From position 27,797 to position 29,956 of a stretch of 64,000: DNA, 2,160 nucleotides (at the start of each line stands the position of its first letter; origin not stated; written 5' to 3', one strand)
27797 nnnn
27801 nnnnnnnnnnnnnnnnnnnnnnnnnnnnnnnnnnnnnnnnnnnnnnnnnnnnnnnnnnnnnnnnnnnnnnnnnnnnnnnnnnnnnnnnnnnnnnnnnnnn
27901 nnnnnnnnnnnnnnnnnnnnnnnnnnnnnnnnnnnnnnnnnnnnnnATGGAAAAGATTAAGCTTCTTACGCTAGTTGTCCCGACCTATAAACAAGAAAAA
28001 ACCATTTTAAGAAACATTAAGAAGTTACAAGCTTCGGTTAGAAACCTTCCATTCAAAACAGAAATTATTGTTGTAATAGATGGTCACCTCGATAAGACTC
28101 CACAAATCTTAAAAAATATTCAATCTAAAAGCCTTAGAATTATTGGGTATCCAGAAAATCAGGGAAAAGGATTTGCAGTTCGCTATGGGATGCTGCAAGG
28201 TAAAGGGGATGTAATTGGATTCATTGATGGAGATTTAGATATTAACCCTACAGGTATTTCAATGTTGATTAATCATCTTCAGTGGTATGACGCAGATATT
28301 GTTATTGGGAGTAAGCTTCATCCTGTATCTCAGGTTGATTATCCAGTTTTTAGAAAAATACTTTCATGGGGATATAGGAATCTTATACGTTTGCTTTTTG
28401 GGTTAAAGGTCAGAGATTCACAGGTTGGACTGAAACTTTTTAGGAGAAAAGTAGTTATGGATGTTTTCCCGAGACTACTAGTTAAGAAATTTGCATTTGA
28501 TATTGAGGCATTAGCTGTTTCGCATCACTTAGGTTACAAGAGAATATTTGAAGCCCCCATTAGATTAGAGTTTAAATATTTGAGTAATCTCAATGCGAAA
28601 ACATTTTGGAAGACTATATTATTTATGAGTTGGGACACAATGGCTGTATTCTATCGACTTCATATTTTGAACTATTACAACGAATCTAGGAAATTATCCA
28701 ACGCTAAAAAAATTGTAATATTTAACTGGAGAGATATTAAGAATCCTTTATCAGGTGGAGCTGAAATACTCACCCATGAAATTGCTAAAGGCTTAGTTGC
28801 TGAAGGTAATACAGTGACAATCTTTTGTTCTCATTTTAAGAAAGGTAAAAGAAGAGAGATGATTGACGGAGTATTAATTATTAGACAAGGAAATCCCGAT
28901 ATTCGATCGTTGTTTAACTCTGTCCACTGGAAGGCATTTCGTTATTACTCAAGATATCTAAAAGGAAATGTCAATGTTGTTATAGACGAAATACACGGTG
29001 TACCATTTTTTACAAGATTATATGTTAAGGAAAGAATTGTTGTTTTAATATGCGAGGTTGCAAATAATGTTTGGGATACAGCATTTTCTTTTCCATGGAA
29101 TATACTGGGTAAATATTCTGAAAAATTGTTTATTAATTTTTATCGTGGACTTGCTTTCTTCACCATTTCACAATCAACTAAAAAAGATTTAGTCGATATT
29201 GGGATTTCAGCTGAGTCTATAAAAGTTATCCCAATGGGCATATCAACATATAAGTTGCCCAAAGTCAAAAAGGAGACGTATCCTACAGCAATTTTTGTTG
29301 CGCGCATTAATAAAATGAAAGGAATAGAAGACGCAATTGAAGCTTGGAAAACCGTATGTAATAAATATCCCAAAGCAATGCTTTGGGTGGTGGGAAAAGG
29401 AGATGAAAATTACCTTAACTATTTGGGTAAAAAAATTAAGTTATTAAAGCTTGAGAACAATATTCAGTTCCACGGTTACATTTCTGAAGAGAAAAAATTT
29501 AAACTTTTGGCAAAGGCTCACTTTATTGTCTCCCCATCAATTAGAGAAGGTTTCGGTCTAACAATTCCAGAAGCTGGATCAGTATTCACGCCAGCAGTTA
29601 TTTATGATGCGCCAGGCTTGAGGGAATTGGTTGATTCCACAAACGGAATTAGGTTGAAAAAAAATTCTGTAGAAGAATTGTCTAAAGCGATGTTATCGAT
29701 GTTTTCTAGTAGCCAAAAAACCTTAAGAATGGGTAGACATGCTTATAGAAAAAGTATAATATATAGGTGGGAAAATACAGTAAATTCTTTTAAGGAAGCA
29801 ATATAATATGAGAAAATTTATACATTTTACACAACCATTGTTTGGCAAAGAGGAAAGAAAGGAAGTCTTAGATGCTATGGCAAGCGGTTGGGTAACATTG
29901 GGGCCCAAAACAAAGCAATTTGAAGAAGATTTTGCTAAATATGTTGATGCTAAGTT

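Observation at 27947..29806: Single-ORF fusion of a DPM1/GtrB-like GT2 domain to a GT4 domain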

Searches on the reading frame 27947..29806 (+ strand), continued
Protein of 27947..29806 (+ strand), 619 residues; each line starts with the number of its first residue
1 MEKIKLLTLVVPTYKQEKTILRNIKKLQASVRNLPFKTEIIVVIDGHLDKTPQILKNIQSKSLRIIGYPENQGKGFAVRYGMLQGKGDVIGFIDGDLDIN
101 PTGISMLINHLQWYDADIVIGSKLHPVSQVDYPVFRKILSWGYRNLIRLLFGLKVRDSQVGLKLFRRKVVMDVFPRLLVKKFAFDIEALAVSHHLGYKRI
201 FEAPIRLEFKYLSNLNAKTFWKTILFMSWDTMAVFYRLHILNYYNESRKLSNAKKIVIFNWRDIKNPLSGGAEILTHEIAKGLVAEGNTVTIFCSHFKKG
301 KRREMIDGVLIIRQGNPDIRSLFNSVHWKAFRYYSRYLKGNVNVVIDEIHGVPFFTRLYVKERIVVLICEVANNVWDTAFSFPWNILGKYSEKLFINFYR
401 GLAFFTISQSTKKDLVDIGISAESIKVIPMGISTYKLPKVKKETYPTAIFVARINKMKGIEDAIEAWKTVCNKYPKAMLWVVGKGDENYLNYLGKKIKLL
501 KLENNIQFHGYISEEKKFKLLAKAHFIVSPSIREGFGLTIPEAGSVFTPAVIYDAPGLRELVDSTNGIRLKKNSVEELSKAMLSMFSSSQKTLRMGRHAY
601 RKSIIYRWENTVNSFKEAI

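Call 75: search_protein_families(library=pfam, proteins=[P0252, P0257, P0272, P0301, P0356, P0293, P0255], max_evalue=0.0001)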
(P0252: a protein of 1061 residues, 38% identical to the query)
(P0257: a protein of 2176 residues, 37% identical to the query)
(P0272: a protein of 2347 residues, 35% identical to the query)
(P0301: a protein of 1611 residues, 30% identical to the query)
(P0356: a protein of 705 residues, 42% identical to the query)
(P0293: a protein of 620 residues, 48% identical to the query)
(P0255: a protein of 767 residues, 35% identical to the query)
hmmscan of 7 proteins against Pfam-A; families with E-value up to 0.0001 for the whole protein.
P0252 (1061 aa): 9 families
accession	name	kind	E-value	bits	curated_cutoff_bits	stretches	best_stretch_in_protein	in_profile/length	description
PF00534.26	Glycos_transf_1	-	1.9e-29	102.8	26.4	1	862-1017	11-172/172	Glycosyl transferases group 1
PF13692.12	Glyco_trans_1_4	-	1.4e-27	97.1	27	1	867-1001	2-140/142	Glycosyl transferases group 1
PF00535.33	Glycos_transf_2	-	1.8e-27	96.8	23.3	1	435-597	1-165/168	Glycosyl transferase family 2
PF13439.12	Glyco_transf_4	-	1.1e-16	61.8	28.5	1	699-854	2-167/170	Glycosyltransferase Family 4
PF20706.3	GT4-conflict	-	2.9e-11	43.4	26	1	845-1030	173-385/385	Family 4 Glycosyltransferase in conflict systems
PF13579.12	Glyco_trans_4_4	-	4.6e-10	40.5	29.7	1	699-852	1-158/158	Glycosyl transferase 4-like domain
PF13641.12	Glyco_tranf_2_3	-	2.9e-09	37.7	27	1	434-627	3-203/230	Glycosyltransferase like family 2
PF13440.11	Polysacc_synt_3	-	7.9e-09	35.6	23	1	43-334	3-292/293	Polysaccharide biosynthesis protein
PF10111.15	Glyco_tranf_2_2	-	5.7e-05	23.2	27.3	1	435-532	1-101/276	Glycosyltransferase like family 2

P0257 (2176 aa): 5 families
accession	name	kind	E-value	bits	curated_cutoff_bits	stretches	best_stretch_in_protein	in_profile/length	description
PF00534.26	Glycos_transf_1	-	1.2e-24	87.2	26.4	1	916-1052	12-156/172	Glycosyl transferases group 1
PF13692.12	Glyco_trans_1_4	-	2e-22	80.4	27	1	920-1052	2-140/142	Glycosyl transferases group 1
PF00535.33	Glycos_transf_2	-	1.9e-18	67.4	23.3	1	461-620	2-164/168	Glycosyl transferase family 2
PF13439.12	Glyco_transf_4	-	1.6e-11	45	28.5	1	749-905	2-165/170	Glycosyltransferase Family 4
PF20706.3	GT4-conflict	-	2e-10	40.6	26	1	909-1032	187-323/385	Family 4 Glycosyltransferase in conflict systems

P0272 (2347 aa): 6 families
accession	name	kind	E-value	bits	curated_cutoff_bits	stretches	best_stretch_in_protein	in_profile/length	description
PF00534.26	Glycos_transf_1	-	1.3e-25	90.3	26.4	1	912-1047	10-153/172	Glycosyl transferases group 1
PF13692.12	Glyco_trans_1_4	-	3e-24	86.3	27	1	918-1049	2-139/142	Glycosyl transferases group 1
PF00535.33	Glycos_transf_2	-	1.5e-20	74.3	23.3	1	446-605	2-163/168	Glycosyl transferase family 2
PF13439.12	Glyco_transf_4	-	1.8e-08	35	28.5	1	747-877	2-135/170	Glycosyltransferase Family 4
PF20706.3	GT4-conflict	-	1.2e-05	24.9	26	1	978-1037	271-327/385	Family 4 Glycosyltransferase in conflict systems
PF13579.12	Glyco_trans_4_4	-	4.5e-05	24.3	29.7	1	747-900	1-153/158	Glycosyl transferase 4-like domain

P0301 (1611 aa): 10 families
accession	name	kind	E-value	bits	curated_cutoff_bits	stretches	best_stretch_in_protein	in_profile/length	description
PF00534.26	Glycos_transf_1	-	3.7e-44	150.7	26.4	1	1430-1588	14-172/172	Glycosyl transferases group 1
PF00535.33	Glycos_transf_2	-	1.3e-38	133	23.3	2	13-175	1-166/168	Glycosyl transferase family 2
PF13641.12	Glyco_tranf_2_3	-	5.8e-34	118.5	27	2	356-582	3-230/230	Glycosyltransferase like family 2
PF13692.12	Glyco_trans_1_4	-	1.3e-32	113.4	27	1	1432-1574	2-142/142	Glycosyl transferases group 1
PF13632.12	Glyco_trans_2_3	-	6.9e-21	75.4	27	1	440-635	1-181/198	Glycosyl transferase family group 2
PF13439.12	Glyco_transf_4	-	5.7e-15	56.2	28.5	1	1259-1417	2-167/170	Glycosyltransferase Family 4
PF20706.3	GT4-conflict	-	2.6e-14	53.5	26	1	1413-1596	178-380/385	Family 4 Glycosyltransferase in conflict systems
PF13506.12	Glyco_transf_21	-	2.2e-09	37.5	21.7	1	79-154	16-91/174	Glycosyl transferase family 21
PF13524.12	Glyco_trans_1_2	-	2.1e-05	25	25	1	1457-1587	6-127/144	Glycosyl transferase-like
PF10111.15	Glyco_tranf_2_2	-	5e-05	23.4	27.3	0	13-123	1-111/276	Glycosyltransferase like family 2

P0356 (705 aa): 3 families
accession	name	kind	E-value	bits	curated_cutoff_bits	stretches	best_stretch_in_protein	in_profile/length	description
PF00535.33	Glycos_transf_2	-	1.2e-20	74.5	23.3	1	446-607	3-165/168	Glycosyl transferase family 2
PF13440.11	Polysacc_synt_3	-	1.7e-11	44.4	23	1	45-339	1-291/293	Polysaccharide biosynthesis protein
PF13641.12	Glyco_tranf_2_3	-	3.4e-06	27.7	27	1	443-651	3-217/230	Glycosyltransferase like family 2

P0293 (620 aa): 4 families
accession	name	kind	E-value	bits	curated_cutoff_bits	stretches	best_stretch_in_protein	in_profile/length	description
PF00535.33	Glycos_transf_2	-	7.5e-37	127.3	23.3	2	4-169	1-167/168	Glycosyl transferase family 2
PF10111.15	Glyco_tranf_2_2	-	3e-18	66.7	27.3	1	288-495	1-225/276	Glycosyltransferase like family 2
PF13641.12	Glyco_tranf_2_3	-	7.6e-11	42.9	27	1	287-501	3-226/230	Glycosyltransferase like family 2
PF13632.12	Glyco_trans_2_3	-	2e-10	41.3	27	1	361-560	3-193/198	Glycosyl transferase family group 2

P0255 (767 aa): 7 families
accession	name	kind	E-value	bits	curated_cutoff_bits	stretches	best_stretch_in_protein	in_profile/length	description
PF13692.12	Glyco_trans_1_4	-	1.9e-28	99.9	27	1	573-709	2-142/142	Glycosyl transferases group 1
PF00534.26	Glycos_transf_1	-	3.8e-28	98.6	26.4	1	568-721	11-171/172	Glycosyl transferases group 1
PF00535.33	Glycos_transf_2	-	2e-23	83.6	23.3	1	136-297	1-165/168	Glycosyl transferase family 2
PF13439.12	Glyco_transf_4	-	5.4e-11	43.2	28.5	1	403-559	2-167/170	Glycosyltransferase Family 4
PF13579.12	Glyco_trans_4_4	-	2.6e-09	38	29.7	1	403-554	1-155/158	Glycosyl transferase 4-like domain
PF20706.3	GT4-conflict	-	2.6e-09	37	26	1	553-735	176-385/385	Family 4 Glycosyltransferase in conflict systems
PF13641.12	Glyco_tranf_2_3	-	2.9e-08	34.4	27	1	135-235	3-109/230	Glycosyltransferase like family 2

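Call 77: list_cluster_members(proteins=[P0246, P0248, P0252, P0254, P0257, P0260, P0272, P0356, P0283, P0314])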
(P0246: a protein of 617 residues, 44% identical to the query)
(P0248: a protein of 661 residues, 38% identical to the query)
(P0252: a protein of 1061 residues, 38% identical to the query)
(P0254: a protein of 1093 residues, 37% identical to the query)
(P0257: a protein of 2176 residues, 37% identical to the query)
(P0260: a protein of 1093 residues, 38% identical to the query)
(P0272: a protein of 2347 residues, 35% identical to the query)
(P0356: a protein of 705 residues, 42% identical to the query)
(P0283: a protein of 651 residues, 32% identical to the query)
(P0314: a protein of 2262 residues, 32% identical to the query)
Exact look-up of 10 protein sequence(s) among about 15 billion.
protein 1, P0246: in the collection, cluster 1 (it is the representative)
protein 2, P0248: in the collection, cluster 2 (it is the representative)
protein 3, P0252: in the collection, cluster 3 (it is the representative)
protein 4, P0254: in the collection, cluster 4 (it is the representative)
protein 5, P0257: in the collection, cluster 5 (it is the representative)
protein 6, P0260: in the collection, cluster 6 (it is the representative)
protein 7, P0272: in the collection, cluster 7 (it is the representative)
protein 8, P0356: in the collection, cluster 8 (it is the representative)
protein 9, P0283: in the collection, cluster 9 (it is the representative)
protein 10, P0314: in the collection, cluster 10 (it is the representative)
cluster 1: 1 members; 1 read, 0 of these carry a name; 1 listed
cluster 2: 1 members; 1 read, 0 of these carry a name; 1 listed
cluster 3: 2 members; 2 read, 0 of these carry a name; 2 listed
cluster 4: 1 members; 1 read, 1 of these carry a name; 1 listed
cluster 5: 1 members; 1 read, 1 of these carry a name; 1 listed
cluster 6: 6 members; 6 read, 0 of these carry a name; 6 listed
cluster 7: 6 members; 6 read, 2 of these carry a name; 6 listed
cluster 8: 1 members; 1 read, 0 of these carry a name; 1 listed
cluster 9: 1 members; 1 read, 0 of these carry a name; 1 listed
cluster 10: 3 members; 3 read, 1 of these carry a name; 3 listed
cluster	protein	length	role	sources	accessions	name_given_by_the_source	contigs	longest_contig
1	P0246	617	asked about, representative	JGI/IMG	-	-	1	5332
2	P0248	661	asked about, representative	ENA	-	-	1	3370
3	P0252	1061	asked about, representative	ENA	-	-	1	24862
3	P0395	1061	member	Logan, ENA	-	-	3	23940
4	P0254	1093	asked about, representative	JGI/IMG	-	glycosyltransferase involved in cell wall biosynthesis/O-antigen/teichoic acid export ...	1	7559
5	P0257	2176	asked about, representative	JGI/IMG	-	glycosyltransferase involved in cell wall biosynthesis/O-antigen/teichoic acid export ...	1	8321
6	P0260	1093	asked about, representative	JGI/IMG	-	-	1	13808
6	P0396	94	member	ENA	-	-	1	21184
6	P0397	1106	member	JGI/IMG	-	-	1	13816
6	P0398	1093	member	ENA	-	-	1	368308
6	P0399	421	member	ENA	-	-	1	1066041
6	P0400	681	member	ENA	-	-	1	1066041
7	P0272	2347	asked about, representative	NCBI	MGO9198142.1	MAG: glycosyltransferase [Acidimicrobiales bacterium]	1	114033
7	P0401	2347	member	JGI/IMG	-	glycosyltransferase involved in cell wall biosynthesis/O-antigen/teichoic acid export ...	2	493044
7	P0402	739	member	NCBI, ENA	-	-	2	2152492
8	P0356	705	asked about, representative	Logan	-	-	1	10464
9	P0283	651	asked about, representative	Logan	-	-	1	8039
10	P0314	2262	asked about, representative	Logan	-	-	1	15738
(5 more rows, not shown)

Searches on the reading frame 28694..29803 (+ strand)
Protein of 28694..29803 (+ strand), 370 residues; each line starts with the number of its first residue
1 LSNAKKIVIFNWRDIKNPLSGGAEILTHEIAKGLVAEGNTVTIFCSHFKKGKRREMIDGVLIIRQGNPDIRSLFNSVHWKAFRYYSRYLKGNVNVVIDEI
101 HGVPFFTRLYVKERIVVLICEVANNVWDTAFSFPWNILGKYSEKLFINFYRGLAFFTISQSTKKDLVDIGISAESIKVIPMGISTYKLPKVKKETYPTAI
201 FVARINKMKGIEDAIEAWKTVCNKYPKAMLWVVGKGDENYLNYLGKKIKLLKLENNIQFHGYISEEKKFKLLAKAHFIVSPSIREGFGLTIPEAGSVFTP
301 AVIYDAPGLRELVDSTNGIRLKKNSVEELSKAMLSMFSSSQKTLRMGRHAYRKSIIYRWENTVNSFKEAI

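Call 8: search_protein_families(library=ncbifam, proteins=[window:28694-29803:+], max_evalue=0.001)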
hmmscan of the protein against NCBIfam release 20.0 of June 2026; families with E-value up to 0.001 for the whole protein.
window:28694-29803:+ (370 aa): 26 families (the best 25 are shown)
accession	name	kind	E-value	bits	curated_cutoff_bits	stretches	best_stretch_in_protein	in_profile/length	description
NF041876.1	EPS_EpsE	equivalog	9.4e-24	84.4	400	1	173-359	185-380/389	exopolysaccharide biosynthesis GT4 family glycosyltransferase EpsE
NF041010.1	glycosy_Agl16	equivalog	8.7e-22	77.4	575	1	157-365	139-343/352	glycosylation protein Agl16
NF046085.1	XrtY_assoc_Gly1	equivalog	3.1e-21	75.7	400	1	155-350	164-360/387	XrtY-associated glycosyltransferase XYAG1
NF047880.1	glyco_SdgA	exception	5.3e-19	68.2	800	1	147-356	266-473/488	serine-aspartate repeat adhesin O-glycosyltransferase SdgA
TIGR04157.1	glyco_rSAM_CFB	subfamily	9.2e-18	64.4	400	1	158-352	176-387/406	TIGR04157 family glycosyltransferase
NF038295.1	EPS_HpsP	equivalog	6e-16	58.4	550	1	192-361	203-375/388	hormogonium polysaccharide biosynthesis glycosyltransferase HpsP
TIGR03999.1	thiol_BshA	equivalog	3.1e-14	52.7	273.7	1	196-367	199-367/375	N-acetyl-alpha-D-glucosaminyl L-malate synthase BshA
NF007396.0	PRK09922.1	equivalog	4.5e-13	48.8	385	1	156-342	140-329/361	lipopolysaccharide 1,6-galactosyltransferase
TIGR04047.1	MSMEG_0565_glyc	hypoth_equivalog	1.5e-12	47.3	259.85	1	190-362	187-363/373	MSMEG_0565 family glycosyltransferase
TIGR03449.1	mycothiol_MshA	equivalog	4.7e-12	45.5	462.5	1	199-368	223-398/406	D-inositol-3-phosphate glycosyltransferase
NF049988.1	MGlcDAGSynMgs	equivalog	1.4e-11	44.4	400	1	198-355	215-368/398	alpha-monoglucosyldiacylglycerol synthase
NF038011.1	PelF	equivalog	1.5e-11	44.1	100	1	164-316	270-425/489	GT4 family glycosyltransferase PelF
NF053787.1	GlcN_PG_synth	equivalog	1.5e-10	40.5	480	1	159-366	151-352/361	N-acetylglucosaminyl phosphatidylglycerol synthase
TIGR04005.1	wcaL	equivalog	2.1e-09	36.8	537.6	1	136-344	159-375/406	colanic acid biosynthesis glycosyltransferase WcaL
TIGR03088.1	stp2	hypoth_equivalog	3.2e-09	36.3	409.05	1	191-355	189-353/374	TIGR03088 family PEP-CTERM/XrtA system glycosyltransferase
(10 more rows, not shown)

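Call 10: search_solved_structures(query=window:28694-29803:+, max_evalue=0.001)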
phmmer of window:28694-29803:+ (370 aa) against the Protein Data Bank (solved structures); distinct sequences matched with E-value up to 0.001: 49.
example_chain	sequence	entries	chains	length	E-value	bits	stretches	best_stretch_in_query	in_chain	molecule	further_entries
5i45_A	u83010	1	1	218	1.3e-09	40.5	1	196-353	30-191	Glycosyl transferases group 1 family protein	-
7qsg_A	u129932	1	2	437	2.1e-08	36.6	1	156-362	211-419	D-inositol 3-phosphate glycosyltransferase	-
3l01_A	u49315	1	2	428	1.5e-07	33.8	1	197-367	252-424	GlgA glycogen synthase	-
3fro_A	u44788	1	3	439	1.6e-07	33.7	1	197-367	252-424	GlgA glycogen synthase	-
2bis_A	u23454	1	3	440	1.7e-07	33.6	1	197-367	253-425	GLGA GLYCOGEN SYNTHASE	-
7ec7_A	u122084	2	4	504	3.7e-07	32.5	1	88-350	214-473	Glycosyl transferase, group 1 family protein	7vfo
7ec3_A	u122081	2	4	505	3.7e-07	32.5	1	88-350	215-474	Glycosyl transferase, group 1 family protein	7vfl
7ec1_A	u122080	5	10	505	3.7e-07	32.5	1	88-350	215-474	Glycosyl transferase, group 1 family protein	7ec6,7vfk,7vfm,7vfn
9m88_C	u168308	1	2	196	1.8e-06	30.2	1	197-350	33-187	Glycogen synthase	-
2bfw_A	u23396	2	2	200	1.9e-06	30.1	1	197-350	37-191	GLGA GLYCOGEN SYNTHASE | PGS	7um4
7w41_A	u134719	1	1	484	1.2e-05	27.5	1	197-353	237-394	Gastrin-releasing peptide receptor,GlgA glycogen synthase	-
6hll_A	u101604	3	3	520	1.3e-05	27.4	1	197-353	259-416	Substance-P receptor,GlgA glycogen synthase,Substance-P receptor | Substance-P receptor,Substance-P receptor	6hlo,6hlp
6e59_A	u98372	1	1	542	1.4e-05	27.3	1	197-353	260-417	Substance-P receptor, GlgA glycogen synthase, Substance-P receptor chimera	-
9m88_A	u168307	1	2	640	1.4e-05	27.3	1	197-351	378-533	GPR3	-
6me2_A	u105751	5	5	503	1.5e-05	27.2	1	197-351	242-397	chimera protein of Melatonin receptor type 1A and GlgA glycogen synthase | Fusion protein of Melatonin receptor type 1A and GlgA glycogen synthase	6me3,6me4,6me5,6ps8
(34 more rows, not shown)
